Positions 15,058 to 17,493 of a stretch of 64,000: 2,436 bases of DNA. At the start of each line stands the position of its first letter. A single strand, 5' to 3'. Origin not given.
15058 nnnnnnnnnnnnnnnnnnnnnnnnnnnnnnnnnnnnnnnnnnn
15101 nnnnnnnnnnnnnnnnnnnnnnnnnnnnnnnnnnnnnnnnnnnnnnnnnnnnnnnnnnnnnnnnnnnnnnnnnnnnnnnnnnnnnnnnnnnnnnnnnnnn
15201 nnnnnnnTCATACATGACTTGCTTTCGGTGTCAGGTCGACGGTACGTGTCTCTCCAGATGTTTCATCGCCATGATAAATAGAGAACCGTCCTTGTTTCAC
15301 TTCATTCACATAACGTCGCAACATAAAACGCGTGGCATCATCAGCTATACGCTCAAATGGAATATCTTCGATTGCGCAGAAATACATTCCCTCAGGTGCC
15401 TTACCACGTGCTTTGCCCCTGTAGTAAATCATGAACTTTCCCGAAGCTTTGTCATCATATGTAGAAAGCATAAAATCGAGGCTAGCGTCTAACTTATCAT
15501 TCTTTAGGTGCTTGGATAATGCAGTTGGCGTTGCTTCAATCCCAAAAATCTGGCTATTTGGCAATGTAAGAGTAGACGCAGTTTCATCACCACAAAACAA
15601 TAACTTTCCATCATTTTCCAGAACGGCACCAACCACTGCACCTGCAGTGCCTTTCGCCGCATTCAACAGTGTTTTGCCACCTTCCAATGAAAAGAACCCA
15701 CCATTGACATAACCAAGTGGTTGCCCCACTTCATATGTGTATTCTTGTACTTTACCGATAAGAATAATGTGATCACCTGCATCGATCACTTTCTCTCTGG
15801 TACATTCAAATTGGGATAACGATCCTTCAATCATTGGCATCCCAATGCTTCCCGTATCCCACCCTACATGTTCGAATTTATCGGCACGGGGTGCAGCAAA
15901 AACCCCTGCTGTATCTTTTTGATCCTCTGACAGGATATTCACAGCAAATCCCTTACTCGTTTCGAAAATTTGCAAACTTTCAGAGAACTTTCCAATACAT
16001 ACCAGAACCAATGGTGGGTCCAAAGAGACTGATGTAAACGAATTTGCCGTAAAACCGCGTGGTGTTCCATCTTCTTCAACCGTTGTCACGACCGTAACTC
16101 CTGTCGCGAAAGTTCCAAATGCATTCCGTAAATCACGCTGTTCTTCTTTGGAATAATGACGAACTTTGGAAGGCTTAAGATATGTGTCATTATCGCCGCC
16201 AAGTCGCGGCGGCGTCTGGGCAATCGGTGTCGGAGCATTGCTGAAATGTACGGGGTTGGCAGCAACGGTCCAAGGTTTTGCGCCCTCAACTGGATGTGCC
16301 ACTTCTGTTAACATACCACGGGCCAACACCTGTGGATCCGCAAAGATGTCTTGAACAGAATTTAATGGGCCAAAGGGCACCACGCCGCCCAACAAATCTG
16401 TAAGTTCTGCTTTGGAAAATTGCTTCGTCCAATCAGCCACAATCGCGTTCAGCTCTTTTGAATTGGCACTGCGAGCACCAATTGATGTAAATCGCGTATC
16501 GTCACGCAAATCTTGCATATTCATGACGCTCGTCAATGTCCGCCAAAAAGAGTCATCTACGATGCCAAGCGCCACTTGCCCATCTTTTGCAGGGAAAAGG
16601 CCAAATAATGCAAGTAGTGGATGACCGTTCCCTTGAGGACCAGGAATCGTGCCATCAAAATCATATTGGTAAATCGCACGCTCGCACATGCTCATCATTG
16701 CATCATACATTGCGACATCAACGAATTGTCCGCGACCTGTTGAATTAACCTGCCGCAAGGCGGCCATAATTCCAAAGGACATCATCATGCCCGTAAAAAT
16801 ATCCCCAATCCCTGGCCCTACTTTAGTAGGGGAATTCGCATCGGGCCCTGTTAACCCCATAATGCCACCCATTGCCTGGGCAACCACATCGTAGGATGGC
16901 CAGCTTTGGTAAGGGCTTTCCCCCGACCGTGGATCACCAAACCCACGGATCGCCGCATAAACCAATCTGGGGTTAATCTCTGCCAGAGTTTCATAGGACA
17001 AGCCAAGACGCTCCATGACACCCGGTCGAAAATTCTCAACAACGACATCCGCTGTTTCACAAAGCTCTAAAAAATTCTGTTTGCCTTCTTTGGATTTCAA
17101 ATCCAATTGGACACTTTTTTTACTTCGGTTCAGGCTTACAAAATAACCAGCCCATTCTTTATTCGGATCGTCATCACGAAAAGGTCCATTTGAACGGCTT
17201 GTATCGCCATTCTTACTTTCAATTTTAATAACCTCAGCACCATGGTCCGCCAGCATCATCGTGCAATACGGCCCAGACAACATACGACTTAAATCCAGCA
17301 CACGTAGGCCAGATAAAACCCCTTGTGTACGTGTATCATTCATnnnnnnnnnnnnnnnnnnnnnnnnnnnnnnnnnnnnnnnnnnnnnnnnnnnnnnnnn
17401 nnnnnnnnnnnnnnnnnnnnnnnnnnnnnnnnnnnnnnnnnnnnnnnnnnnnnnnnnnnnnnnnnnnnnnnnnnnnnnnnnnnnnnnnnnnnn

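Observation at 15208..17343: Family III CoA-transferase fused to a flavin reductase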

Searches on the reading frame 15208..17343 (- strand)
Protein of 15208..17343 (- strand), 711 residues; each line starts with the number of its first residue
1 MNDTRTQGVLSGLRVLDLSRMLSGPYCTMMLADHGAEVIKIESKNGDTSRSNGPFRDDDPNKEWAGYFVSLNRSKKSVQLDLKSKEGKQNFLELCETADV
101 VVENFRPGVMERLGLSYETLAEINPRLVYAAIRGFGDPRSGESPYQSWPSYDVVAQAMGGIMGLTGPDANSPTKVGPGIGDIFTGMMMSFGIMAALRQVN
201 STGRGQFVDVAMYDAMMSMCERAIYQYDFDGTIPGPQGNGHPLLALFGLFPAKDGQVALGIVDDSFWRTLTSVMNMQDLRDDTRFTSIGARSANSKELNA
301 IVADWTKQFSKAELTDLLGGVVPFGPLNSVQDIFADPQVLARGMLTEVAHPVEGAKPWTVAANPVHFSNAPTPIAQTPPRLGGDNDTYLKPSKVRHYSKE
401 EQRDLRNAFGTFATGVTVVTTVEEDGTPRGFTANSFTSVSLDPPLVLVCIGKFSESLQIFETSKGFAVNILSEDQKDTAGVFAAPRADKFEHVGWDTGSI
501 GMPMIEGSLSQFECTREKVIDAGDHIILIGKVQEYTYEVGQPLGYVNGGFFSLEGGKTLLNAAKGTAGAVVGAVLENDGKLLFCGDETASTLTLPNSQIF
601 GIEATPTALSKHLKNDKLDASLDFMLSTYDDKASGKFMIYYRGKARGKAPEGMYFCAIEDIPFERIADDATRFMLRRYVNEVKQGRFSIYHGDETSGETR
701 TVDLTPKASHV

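Call 3: search_protein_families(library=pfam, proteins=[window:15208-17343:-], max_evalue=0.01)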
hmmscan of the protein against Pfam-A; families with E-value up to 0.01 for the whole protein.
window:15208-17343:- (711 aa): 2 families
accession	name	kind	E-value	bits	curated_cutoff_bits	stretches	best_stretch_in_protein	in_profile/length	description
PF02515.22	CoA_transf_3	-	1.7e-124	416.1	23.3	1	10-385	1-366/366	CoA-transferase family III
PF01613.24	Flavin_Reduct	-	7.2e-41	140.3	27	1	410-553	2-152/153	Flavin reductase like domain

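Call 4: search_protein_families(library=ncbifam, proteins=[window:15208-17343:-], max_evalue=0.01)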
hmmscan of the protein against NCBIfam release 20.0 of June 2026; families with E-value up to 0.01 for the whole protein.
window:15208-17343:- (711 aa): 15 families
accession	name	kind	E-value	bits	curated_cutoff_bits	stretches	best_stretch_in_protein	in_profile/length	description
NF041294.1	Scnl_mescCoAtase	equivalog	9.1e-128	426.6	700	1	8-385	2-376/381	succinyl-CoA:mesaconate CoA-transferase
NF052585.1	SucGlutTfsCaiB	equivalog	7.3e-88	294.8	750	1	7-389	5-385/394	succinate--glutarate CoA-transferase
NF003809.0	PRK05398.1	subfamily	4.4e-78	262.7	442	2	9-221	4-209/416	formyl-CoA transferase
TIGR03253.1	oxalate_frc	equivalog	3.2e-73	246.8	504.2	2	10-221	4-208/416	formyl-CoA transferase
NF008511.0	PRK11430.1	equivalog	4.1e-73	246.7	522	1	2-349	2-342/381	CoA:oxalate CoA-transferase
NF045630.1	monooxsub_HsaB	equivalog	1.5e-44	152.1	230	1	401-560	6-166/186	3-hydroxy-9,10-secoandrosta-1,3,5(10)-triene-9,17-dione monooxygenase reductase subunit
NF045919.1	HphnlacHdxRed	equivalog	6.7e-43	146.9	340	1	401-552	6-157/309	p-hydroxyphenylacetate 3-hydroxylase reductase component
NF002914.1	PRK03525.1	equivalog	2.4e-42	145.3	413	1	6-391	6-380/400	L-carnitine CoA-transferase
NF052639.1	FlvnRedFerAPor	equivalog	2.1e-37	128.3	260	1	400-550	2-152/158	flavin reductase FerA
NF042921.1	HpaC_Thermus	equivalog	7.6e-30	103.9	200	1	404-553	4-149/150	4-hydroxyphenylacetate 3-monooxygenase reductase subunit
NF045733.1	StyMonoxStyB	equivalog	4.4e-28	98.1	200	1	404-545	3-141/150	styrene monooxygenase NADH-dependent flavin reductase subunit StyB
TIGR03615.1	RutF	equivalog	3.4e-21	75.9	254.75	1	401-537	2-139/156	NADH-dependent FMN reductase RutF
TIGR04253.1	mesacon_CoA_iso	equivalog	3.6e-20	72.3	725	1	8-389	1-380/403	2-methylfumaryl-CoA isomerase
TIGR02296.1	HpaC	equivalog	1.9e-18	66.9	205.95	1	406-536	2-135/154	4-hydroxyphenylacetate 3-monooxygenase, reductase component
NF012030.0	PRK15486.1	equivalog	5.2e-14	52.4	315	1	401-535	5-143/170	4-hydroxyphenylacetate 3-monooxygenase reductase subunit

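Call 8: find_homologous_proteins(query=window:15208-17343:-, max_evalue=1e-10)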
Query window:15208-17343:- (711 aa): 7853 proteins with E <= 1e-10 among 8000 candidates; the best 120 are listed.
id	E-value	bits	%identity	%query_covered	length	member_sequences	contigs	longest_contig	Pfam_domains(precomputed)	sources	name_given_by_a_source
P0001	0.0e+0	1626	100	100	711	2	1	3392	PF02515.23,PF01613.25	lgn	-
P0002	0.0e+0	1465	89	100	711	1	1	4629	PF02515.23,PF01613.25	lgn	-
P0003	1.6e-296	1004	62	100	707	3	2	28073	PF02515.23,PF01613.25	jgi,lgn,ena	-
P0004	2.5e-291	986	60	100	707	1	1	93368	PF02515.23,PF01613.25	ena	-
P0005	9.6e-287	971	61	99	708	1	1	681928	PF02515.23,PF01613.25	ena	-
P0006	2.5e-284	963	59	100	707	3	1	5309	PF02515.23,PF01613.25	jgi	-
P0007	7.3e-284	962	61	98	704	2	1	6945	PF02515.23,PF01613.25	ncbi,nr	ncbi:MAG: CoA transferase, partial [Rhodobacteraceae bacterium]|nr:CoA transferase [Paracoccaceae ba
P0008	1.1e-279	948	60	99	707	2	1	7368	PF02515.23,PF01613.25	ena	-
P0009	1.2e-279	948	60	99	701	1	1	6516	PF02515.23,PF01613.25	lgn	-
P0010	1.4e-277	941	59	100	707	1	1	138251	PF02515.23,PF01613.25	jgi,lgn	jgi:crotonobetainyl-CoA:carnitine CoA-transferase CaiB-like acyl-CoA transferase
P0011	1.3e-276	938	60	98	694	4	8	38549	PF02515.23,PF01613.25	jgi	jgi:(E)-2-((N-methylformamido)methylene)succinate hydrolase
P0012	1.7e-276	937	60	99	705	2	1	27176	PF02515.23,PF01613.25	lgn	-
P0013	2.3e-276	937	60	98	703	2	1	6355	PF02515.23,PF01613.25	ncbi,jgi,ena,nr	ncbi:MAG TPA: CoA transferase [Kiloniellaceae bacterium]|nr:CoA transferase [Kiloniellaceae bacteriu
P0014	2.4e-275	934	60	98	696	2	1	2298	PF02515.23,PF01613.25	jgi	jgi:crotonobetainyl-CoA:carnitine CoA-transferase CaiB-like acyl-CoA transferase/flavin reductase (D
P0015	4.2e-275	933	60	99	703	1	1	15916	PF02515.23,PF01613.25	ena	-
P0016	4.3e-275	933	58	100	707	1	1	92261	PF02515.23,PF01613.25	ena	-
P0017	7.3e-275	932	60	99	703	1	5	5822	PF02515.23,PF01613.25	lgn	-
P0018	3.8e-274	930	59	98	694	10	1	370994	PF02515.23,PF01613.25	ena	-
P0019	6.4e-274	929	60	98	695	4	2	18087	PF02515.23,PF01613.25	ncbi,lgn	ncbi:MAG: CoA transferase [Albidovulum sp.]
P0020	6.7e-274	929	59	98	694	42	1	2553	PF02515.23,PF01613.25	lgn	-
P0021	1.1e-272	925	58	98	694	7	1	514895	PF02515.23,PF01613.25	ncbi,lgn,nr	ncbi:MAG: CoA transferase [Rhodobiaceae bacterium]|nr:CoA transferase [Rhodobiaceae bacterium]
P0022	7.6e-272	922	58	98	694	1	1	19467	PF02515.23,PF01613.25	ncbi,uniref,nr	ncbi:CoA transferase [Defluviimonas sp. D31]|uniref:CoA transferase n=1 Tax=Defluviimonas sp. D31 Ta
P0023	1.0e-271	922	59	99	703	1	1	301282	PF02515.23,PF01613.25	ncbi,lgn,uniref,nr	ncbi:Crotonobetainyl-CoA:carnitine CoA-transferase CaiB [Shimia gijangensis]|uniref:Crotonobetainyl-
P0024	1.1e-271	922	59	99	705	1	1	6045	PF02515.23,PF01613.25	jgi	jgi:crotonobetainyl-CoA:carnitine CoA-transferase CaiB-like acyl-CoA transferase/flavin reductase (D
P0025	4.1e-271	920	59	98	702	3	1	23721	PF02515.23,PF01613.25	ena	-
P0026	3.8e-270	916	59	98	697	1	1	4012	PF02515.23,PF01613.25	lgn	-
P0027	5.1e-270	916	58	99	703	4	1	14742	PF02515.23,PF01613.25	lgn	-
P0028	7.0e-270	916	58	98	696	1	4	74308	PF02515.23,PF01613.25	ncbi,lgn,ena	-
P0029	2.7e-269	914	59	98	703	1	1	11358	PF02515.23,PF01613.25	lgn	-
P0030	3.9e-269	913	58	98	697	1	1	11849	PF02515.23,PF01613.25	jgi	jgi:crotonobetainyl-CoA:carnitine CoA-transferase CaiB-like acyl-CoA transferase/flavin reductase (D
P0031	4.3e-269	913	58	99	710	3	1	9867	PF02515.23,PF01613.25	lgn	-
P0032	6.4e-269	912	58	98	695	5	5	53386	PF02515.23,PF01613.25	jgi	jgi:(E)-2-((N-methylformamido)methylene)succinate hydrolase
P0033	7.7e-269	912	59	98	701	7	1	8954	PF02515.23,PF01613.25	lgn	-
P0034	7.8e-269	912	59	98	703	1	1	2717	PF02515.23,PF01613.25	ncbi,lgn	-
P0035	7.9e-269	912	57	97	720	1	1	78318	PF02515.23,PF01613.25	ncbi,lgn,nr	ncbi:MAG: cag pathogenicity island protein Cag11 [Rhizobiales bacterium]|nr:cag pathogenicity island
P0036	8.6e-269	912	58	98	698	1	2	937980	PF02515.23,PF01613.25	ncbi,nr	ncbi:MAG: CoA transferase [Rhodobacteraceae bacterium]|nr:CoA transferase [Paracoccaceae bacterium]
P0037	1.0e-268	912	58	99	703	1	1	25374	PF02515.23,PF01613.25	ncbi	-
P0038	1.3e-268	911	58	98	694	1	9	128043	PF02515.23,PF01613.25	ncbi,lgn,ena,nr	ncbi:MAG: CoA transferase [Rhodobacteraceae bacterium]|nr:CoA transferase [Paracoccaceae bacterium]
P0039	2.5e-268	910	59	98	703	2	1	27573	PF02515.23,PF01613.25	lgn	-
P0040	2.9e-268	910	58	98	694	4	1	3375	PF02515.23,PF01613.25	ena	-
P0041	6.4e-268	909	59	98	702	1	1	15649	PF02515.23,PF01613.25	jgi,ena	-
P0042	8.9e-268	909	58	98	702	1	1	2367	PF02515.23,PF01613.25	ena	-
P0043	1.0e-267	908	58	98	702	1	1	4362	PF02515.23,PF01613.25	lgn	-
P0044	1.1e-267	908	58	98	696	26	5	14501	PF02515.23,PF01613.25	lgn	-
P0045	1.8e-267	908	58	98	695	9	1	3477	PF02515.23,PF01613.25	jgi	jgi:crotonobetainyl-CoA:carnitine CoA-transferase CaiB-like acyl-CoA transferase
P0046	2.6e-267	907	58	99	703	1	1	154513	PF02515.23,PF01613.25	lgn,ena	-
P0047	4.1e-267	906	56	99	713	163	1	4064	PF02515.23,PF01613.25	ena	-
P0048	9.4e-267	905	58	98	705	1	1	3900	PF02515.23,PF01613.25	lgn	-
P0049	1.4e-266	905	58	99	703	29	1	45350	PF02515.23,PF01613.25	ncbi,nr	ncbi:MAG: CoA transferase [Amylibacter sp.]|nr:CoA transferase [Amylibacter sp.]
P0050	2.7e-266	904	58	98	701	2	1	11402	PF02515.23,PF01613.25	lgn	-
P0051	3.3e-266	903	57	98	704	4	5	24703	PF02515.23,PF01613.25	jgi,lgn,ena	-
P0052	5.0e-266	903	58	98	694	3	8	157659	PF02515.23,PF01613.25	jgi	jgi:crotonobetainyl-CoA:carnitine CoA-transferase CaiB-like acyl-CoA transferase/flavin reductase (D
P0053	7.5e-266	902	58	99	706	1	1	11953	PF02515.23,PF01613.25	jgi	jgi:crotonobetainyl-CoA:carnitine CoA-transferase CaiB-like acyl-CoA transferase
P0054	7.9e-266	902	59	98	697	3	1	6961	PF02515.23,PF01613.25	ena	-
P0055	9.8e-266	902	58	98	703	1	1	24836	PF02515.23,PF01613.25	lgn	-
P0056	1.0e-265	902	57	99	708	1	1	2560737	PF02515.23,PF01613.25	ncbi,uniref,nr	ncbi:cag pathogenicity island protein Cag11 [Pseudorhodobacter turbinis]|uniref:Cag pathogenicity is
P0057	1.4e-265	901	58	98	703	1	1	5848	PF02515.23,PF01613.25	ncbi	-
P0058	1.6e-265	901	58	98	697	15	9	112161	PF02515.23,PF01613.25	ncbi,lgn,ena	-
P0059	2.1e-265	901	58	98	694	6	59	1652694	PF02515.23,PF01613.25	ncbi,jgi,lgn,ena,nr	ncbi:MAG: CoA transferase [Rhodobacteraceae bacterium]|nr:CoA transferase [Paracoccaceae bacterium] 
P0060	2.2e-265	901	57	98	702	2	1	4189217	PF02515.23,PF01613.25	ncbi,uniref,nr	ncbi:CoA transferase [Roseovarius sp. Pro17]|uniref:CoA transferase n=1 Tax=Roseovarius sp. Pro17 Ta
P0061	2.5e-265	901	57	98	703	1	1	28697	PF02515.23,PF01613.25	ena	-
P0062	2.8e-265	900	58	98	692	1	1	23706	PF02515.23,PF01613.25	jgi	jgi:crotonobetainyl-CoA:carnitine CoA-transferase CaiB-like acyl-CoA transferase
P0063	3.8e-265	900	58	98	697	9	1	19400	PF02515.23,PF01613.25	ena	-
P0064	1.2e-264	898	57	98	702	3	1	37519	PF02515.23,PF01613.25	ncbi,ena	-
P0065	1.4e-264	898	57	98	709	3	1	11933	PF02515.23,PF01613.25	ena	-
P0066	1.5e-264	898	58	98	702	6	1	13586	PF02515.23,PF01613.25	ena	-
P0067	1.5e-264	898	58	98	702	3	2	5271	PF02515.23,PF01613.25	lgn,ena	-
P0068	2.7e-264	897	58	98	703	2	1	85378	PF02515.23,PF01613.25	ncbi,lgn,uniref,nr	ncbi:Crotonobetainyl-CoA:carnitine CoA-transferase CaiB [Sulfitobacter brevis]|uniref:Crotonobetainy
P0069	3.3e-264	897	58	98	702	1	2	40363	PF02515.23,PF01613.25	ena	-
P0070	3.6e-264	897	58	98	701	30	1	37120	PF02515.23,PF01613.25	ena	-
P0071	3.6e-264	897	57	98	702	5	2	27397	PF02515.23,PF01613.25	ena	-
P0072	5.3e-264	896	57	98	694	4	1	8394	PF02515.23,PF01613.25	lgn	-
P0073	6.3e-264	896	58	98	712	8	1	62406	PF02515.23,PF01613.25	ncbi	-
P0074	1.9e-263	894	58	98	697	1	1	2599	PF02515.23,PF01613.25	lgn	-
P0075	2.4e-263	894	56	98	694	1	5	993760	PF02515.23,PF01613.25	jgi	jgi:crotonobetainyl-CoA:carnitine CoA-transferase CaiB-like acyl-CoA transferase/flavin reductase (D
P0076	2.5e-263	894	58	98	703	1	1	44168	PF02515.23,PF01613.25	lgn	-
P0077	2.8e-263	894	57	98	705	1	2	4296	PF02515.23,PF01613.25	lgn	-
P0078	2.8e-263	894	58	97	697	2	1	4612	PF02515.23,PF01613.25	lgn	-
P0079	5.9e-263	893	57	98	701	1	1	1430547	PF02515.23,PF01613.25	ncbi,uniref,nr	ncbi:cag pathogenicity island protein Cag11 [Roseovarius spongiae]|uniref:Cag pathogenicity island p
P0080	1.1e-262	892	57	99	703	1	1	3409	PF02515.23,PF01613.25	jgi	jgi:crotonobetainyl-CoA:carnitine CoA-transferase CaiB-like acyl-CoA transferase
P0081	3.2e-262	890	58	97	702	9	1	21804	PF02515.23,PF01613.25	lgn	-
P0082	3.6e-262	890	57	99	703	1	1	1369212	PF02515.23,PF01613.25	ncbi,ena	-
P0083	3.8e-262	890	56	98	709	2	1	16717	PF02515.23,PF01613.25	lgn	-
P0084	6.6e-262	889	57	97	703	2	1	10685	PF02515.23,PF01613.25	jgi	jgi:crotonobetainyl-CoA:carnitine CoA-transferase CaiB-like acyl-CoA transferase/flavin reductase (D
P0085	8.5e-262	889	58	98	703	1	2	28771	PF02515.23,PF01613.25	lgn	-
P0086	1.3e-261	888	59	97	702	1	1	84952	PF02515.23,PF01613.25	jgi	jgi:crotonobetainyl-CoA:carnitine CoA-transferase CaiB-like acyl-CoA transferase/flavin reductase (D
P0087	2.0e-261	888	57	98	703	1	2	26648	PF02515.23,PF01613.25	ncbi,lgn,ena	-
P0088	2.6e-261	887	57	98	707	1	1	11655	PF02515.23,PF01613.25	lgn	-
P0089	2.8e-261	887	57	98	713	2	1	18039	PF02515.23,PF01613.25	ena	-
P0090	2.9e-261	887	56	98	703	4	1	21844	PF02515.23,PF01613.25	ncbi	-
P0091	6.4e-261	886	57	98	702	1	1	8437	PF02515.23,PF01613.25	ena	-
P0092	8.7e-261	886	57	98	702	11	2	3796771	PF02515.23,PF01613.25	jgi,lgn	jgi:crotonobetainyl-CoA:carnitine CoA-transferase CaiB-like acyl-CoA transferase/flavin reductase (D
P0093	1.3e-260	885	57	98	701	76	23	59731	PF02515.23,PF01613.25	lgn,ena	-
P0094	2.4e-260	884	57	98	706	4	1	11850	PF02515.23,PF01613.25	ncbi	-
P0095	2.9e-260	884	57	98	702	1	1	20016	PF02515.23,PF01613.25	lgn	-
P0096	3.2e-260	884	56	98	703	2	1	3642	PF02515.23,PF01613.25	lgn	-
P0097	3.4e-260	884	57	99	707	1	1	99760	PF02515.23,PF01613.25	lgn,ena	-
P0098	4.4e-260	883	57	98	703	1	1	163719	PF02515.23,PF01613.25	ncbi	ncbi:MAG: CoA transferase [Paracoccaceae bacterium]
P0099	4.4e-260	883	56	97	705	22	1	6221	PF02515.23,PF01613.25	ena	-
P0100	5.3e-260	883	57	98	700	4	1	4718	PF02515.23,PF01613.25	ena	-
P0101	5.9e-260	883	57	98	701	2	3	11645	PF02515.23,PF01613.25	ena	-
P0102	8.7e-260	882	57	99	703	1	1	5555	PF02515.23,PF01613.25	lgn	-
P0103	1.3e-259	882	57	98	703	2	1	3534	PF02515.23,PF01613.25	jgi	jgi:crotonobetainyl-CoA:carnitine CoA-transferase CaiB-like acyl-CoA transferase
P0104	1.3e-259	882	57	98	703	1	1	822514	PF02515.23,PF01613.25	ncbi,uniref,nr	ncbi:cag pathogenicity island protein Cag11 [Ruegeria sediminis]|uniref:Cag pathogenicity island pro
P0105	1.8e-259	881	56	98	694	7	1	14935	PF02515.23,PF01613.25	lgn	-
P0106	2.3e-259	881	57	98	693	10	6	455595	PF02515.23,PF01613.25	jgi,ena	-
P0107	2.9e-259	880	55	99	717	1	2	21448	PF02515.23,PF01613.25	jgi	jgi:crotonobetainyl-CoA:carnitine CoA-transferase CaiB-like acyl-CoA transferase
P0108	4.1e-259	880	58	98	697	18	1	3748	PF02515.23,PF01613.25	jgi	jgi:crotonobetainyl-CoA:carnitine CoA-transferase CaiB-like acyl-CoA transferase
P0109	9.1e-259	879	56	98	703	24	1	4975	PF02515.23,PF01613.25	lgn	-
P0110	9.2e-259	879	57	98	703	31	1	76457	PF02515.23,PF01613.25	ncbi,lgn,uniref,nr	ncbi:CoA transferase [Ruegeria pomeroyi]|uniref:CoA transferase n=1 Tax=Ruegeria pomeroyi TaxID=8918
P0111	1.3e-258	878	56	98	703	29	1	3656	PF02515.23,PF01613.25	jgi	jgi:crotonobetainyl-CoA:carnitine CoA-transferase CaiB-like acyl-CoA transferase/flavin reductase (D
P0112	2.4e-258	877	58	97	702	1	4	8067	PF02515.23,PF01613.25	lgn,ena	-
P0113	2.6e-258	877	57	97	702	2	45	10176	PF02515.23,PF01613.25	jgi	jgi:crotonobetainyl-CoA:carnitine CoA-transferase CaiB-like acyl-CoA transferase/flavin reductase (D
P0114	2.9e-258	877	56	98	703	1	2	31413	PF02515.23,PF01613.25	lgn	-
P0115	2.9e-258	877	56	98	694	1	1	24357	PF02515.23,PF01613.25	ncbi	-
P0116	3.3e-258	877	56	98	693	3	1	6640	PF02515.23,PF01613.25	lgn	-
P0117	3.4e-258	877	57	98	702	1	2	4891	PF02515.23,PF01613.25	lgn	-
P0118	3.9e-258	877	56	98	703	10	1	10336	PF02515.23,PF01613.25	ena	-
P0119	3.9e-258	877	57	98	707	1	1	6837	PF02515.23,PF01613.25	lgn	-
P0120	5.0e-258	876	56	98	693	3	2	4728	PF02515.23,PF01613.25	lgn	-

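Call 28: find_related_loci(query=window:15208-17343:-, collection=genome_contigs, flank=10000)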
Query window:15208-17343:- (711 aa) in genome_contigs; peptide patterns used: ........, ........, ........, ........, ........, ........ (x = any residue, [..] = any of these).
8 stretches matched a pattern; 2 encode a relative of the query (tblastn E <= 1e-3); 2 distinct loci.
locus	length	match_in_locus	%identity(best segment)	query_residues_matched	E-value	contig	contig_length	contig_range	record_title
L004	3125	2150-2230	50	389-416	3e-4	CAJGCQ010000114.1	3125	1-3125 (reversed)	MAG: Clostridiaceae bacterium isolate MAG26 genome assembly, contig: k141_5521894_length_3125_cov_17.4229, whole genome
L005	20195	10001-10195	34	364-415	5e-4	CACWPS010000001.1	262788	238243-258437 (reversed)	MAG: Ruminococcaceae bacterium isolate RUG10806 genome assembly, contig: RUG10806_asm_1, whole genome shotgun sequence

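Call 29: find_encoding_contigs(protein=P0110, flank=10000, max_places=2)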
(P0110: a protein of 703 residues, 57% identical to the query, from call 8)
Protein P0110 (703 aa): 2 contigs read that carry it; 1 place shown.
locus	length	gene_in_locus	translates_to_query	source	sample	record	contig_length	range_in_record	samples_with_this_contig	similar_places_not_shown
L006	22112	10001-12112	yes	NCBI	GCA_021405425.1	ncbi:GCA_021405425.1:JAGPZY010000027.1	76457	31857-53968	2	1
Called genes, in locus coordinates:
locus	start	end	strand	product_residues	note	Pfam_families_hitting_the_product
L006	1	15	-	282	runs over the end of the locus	PF00528:BPD_transp_1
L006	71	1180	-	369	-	PF01547:SBP_bac_1, PF13416:SBP_bac_8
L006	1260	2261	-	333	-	PF02463:SMC_N (faint), PF00005:ABC_tran, PF13304:AAA_21 (faint), PF08402:TOBE_2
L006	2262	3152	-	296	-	PF05853:BKACE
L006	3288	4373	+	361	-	PF01965:DJ-1_PfpI, PF00165:HTH_AraC (faint), PF12833:HTH_18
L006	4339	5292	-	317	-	PF02737:3HCDH_N, PF00725:3HCDH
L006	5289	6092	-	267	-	PF00378:ECH_1, PF16113:ECH_2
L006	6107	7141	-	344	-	PF00296:Bac_luciferase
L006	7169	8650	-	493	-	PF00171:Aldedh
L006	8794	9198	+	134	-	PF01042:Ribonuc_L-PSP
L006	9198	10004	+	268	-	PF12146:Hydrolase_4, PF00561:Abhydrolase_1, PF12697:Abhydrolase_6, PF03096:Ndr (weak)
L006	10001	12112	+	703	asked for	PF02515:CoA_transf_3, PF01613:Flavin_Reduct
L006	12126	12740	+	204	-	PF06684:AA_synth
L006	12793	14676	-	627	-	PF00753:Lactamase_B, PF12706:Lactamase_B_2 (weak), PF14863:Alkyl_sulf_dimr, PF14864:Alkyl_sulf_C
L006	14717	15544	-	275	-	PF02668:TauD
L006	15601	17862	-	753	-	PF00884:Sulfatase, PF16347:SGSH_C (weak)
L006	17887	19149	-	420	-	PF06808:DctM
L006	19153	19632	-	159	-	PF04290:DctQ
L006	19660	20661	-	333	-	PF03480:DctP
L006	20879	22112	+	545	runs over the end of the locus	PF00732:GMC_oxred_N, PF05199:GMC_oxred_C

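Call 30: find_encoding_contigs(protein=P0005, flank=10000, max_places=2)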
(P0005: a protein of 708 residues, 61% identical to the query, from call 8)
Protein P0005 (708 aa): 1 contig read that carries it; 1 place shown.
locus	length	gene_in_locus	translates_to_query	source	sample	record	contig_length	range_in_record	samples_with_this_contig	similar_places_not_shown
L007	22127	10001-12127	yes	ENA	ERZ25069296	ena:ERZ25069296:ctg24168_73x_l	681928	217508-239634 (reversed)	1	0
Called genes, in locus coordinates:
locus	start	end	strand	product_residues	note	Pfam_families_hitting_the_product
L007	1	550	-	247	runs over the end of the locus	PF01571:GCV_T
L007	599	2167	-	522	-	PF06253:MTTB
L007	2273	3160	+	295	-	PF00126:HTH_1, PF03466:LysR_substrate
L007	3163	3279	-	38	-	-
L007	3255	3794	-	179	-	PF13358:DDE_3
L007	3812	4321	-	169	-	PF13384:HTH_23, PF13518:HTH_28, PF13551:HTH_29, PF13565:HTH_32, PF13592:HTH_33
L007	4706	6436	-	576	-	PF01609:DDE_Tnp_1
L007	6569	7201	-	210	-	PF00171:Aldedh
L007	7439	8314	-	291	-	PF13808:DDE_Tnp_1_assoc, PF01609:DDE_Tnp_1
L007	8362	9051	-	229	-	PF00171:Aldedh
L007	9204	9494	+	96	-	PF00561:Abhydrolase_1, PF12697:Abhydrolase_6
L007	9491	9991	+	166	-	-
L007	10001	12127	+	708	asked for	PF02515:CoA_transf_3, PF01613:Flavin_Reduct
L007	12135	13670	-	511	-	PF06253:MTTB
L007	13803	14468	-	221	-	PF00440:TetR_N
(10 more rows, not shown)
